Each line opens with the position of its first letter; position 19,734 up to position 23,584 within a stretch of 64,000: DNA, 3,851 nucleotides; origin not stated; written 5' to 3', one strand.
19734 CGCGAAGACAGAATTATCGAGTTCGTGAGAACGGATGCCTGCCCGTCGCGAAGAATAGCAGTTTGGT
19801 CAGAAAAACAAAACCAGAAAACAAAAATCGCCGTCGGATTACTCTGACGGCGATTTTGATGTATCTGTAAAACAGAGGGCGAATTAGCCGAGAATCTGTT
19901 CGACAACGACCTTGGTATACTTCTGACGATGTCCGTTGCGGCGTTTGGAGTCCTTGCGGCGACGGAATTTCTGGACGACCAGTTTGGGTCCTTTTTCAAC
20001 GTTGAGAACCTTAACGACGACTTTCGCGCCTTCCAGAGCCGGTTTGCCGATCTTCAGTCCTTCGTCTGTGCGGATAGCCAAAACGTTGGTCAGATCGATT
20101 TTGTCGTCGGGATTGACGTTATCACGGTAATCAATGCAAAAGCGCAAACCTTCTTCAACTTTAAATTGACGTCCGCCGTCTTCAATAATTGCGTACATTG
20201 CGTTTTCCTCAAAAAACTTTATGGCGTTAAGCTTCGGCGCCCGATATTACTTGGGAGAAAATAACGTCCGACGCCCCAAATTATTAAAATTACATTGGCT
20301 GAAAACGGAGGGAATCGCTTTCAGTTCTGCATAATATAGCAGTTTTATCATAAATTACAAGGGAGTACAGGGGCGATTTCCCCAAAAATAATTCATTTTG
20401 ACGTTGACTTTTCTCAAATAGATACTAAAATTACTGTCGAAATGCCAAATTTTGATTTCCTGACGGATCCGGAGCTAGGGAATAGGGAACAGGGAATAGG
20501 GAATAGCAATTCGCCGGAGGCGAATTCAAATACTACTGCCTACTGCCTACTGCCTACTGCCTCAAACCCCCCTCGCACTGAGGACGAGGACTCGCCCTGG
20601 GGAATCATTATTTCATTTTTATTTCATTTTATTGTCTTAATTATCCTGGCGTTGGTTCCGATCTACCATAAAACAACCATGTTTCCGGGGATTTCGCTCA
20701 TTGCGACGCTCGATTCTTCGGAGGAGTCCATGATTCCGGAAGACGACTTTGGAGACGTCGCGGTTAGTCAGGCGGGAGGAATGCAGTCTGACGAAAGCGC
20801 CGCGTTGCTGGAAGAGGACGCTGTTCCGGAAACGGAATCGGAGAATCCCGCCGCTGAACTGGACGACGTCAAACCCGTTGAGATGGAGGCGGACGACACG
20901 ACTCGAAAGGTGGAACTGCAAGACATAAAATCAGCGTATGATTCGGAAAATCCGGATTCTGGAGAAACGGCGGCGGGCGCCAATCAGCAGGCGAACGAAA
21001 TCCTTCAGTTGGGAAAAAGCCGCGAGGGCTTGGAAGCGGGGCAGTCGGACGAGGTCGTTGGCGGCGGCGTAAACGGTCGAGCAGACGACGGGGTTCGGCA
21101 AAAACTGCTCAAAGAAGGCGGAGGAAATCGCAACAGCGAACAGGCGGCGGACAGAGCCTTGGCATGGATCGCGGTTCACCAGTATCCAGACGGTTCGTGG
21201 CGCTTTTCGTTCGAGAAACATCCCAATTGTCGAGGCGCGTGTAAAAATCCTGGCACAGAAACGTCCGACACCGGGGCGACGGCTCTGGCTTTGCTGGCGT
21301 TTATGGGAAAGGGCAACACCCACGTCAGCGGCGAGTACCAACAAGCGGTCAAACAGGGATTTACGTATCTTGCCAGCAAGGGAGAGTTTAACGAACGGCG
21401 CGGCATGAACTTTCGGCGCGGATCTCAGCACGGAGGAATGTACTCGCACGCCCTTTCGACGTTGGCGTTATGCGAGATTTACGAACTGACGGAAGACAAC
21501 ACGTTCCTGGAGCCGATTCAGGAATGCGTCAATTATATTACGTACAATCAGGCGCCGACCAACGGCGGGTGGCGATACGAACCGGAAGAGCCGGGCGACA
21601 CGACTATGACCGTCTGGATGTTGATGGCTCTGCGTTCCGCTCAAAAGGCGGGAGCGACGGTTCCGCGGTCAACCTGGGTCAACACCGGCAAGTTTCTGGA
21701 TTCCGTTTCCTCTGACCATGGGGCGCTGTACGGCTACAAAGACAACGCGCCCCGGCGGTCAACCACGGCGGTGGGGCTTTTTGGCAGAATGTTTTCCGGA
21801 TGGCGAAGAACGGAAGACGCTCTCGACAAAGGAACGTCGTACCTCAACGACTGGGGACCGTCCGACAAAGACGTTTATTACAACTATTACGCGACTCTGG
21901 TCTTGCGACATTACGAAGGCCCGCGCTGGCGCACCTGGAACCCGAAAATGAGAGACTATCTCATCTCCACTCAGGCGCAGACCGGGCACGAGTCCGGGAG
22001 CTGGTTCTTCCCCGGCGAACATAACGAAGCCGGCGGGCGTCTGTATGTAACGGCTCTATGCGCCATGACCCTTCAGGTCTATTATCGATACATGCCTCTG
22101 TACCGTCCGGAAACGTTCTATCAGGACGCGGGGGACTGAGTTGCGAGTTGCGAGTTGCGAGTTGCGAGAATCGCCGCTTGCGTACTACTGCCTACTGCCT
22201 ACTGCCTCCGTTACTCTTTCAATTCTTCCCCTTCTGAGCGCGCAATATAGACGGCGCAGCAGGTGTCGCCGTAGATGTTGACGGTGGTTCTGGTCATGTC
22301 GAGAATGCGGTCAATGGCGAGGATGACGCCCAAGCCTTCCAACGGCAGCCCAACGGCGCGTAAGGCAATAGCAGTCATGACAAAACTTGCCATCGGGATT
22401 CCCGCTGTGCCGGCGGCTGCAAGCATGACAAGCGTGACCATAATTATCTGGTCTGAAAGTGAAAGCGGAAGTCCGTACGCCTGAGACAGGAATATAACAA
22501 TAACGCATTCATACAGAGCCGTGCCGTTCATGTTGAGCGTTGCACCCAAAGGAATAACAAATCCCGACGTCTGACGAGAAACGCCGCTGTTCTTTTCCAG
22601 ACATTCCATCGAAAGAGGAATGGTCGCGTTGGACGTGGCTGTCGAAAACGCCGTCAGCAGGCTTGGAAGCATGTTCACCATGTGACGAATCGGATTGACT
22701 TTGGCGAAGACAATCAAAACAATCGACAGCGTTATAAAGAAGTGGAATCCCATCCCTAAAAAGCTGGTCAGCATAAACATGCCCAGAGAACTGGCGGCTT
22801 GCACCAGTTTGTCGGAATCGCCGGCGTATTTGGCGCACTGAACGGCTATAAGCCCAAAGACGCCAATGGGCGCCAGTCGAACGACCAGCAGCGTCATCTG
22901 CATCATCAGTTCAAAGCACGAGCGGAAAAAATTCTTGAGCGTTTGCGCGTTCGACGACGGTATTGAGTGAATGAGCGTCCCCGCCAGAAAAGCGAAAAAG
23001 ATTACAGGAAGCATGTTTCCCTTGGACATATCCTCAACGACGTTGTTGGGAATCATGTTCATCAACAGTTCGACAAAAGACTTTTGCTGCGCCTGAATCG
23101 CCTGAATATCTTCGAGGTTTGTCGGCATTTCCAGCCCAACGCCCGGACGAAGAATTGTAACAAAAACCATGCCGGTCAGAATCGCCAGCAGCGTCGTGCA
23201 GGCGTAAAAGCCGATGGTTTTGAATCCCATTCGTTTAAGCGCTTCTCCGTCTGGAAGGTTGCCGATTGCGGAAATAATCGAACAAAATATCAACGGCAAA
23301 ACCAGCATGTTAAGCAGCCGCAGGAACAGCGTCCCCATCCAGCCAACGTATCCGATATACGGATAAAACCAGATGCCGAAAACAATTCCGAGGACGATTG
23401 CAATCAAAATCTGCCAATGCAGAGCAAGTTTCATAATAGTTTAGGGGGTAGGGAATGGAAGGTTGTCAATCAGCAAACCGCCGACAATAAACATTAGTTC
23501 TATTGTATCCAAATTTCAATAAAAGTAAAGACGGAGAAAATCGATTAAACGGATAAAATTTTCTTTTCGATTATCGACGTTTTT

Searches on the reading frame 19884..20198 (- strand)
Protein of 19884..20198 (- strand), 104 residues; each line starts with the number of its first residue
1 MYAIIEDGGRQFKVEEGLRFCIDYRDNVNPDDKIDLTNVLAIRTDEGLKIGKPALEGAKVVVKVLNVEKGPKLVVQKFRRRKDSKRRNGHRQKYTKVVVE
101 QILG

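Call 57: search_protein_families(library=pfam, proteins=[window:19884-20198:-], max_evalue=0.00001)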
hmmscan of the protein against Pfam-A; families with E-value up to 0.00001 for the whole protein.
window:19884-20198:- (104 aa): 1 family
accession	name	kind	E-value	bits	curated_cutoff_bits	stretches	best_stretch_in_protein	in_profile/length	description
PF00829.26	Ribosomal_L21p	-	2.2e-30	105.3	27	1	1-102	1-99/99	Ribosomal prokaryotic L21 protein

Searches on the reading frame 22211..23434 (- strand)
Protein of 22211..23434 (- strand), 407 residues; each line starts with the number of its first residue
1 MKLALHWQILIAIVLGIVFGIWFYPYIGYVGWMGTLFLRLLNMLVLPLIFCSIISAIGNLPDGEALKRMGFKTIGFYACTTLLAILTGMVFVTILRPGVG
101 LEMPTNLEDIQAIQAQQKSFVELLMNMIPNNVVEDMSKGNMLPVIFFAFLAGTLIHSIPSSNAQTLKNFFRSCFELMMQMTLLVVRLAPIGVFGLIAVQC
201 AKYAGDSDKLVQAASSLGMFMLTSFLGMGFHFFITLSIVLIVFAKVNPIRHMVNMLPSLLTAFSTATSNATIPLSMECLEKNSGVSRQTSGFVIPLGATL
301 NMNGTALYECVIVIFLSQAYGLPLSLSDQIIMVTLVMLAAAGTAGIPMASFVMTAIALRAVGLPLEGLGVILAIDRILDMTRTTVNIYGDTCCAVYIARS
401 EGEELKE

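Call 33: search_protein_families(library=pfam, proteins=[window:22211-23434:-])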
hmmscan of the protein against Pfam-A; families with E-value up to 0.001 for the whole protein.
window:22211-23434:- (407 aa): 1 family
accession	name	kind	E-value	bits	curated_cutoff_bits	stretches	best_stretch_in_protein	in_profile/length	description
PF00375.23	SDF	-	3.5e-122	408.6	27.9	1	5-399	1-386/387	Sodium:dicarboxylate symporter family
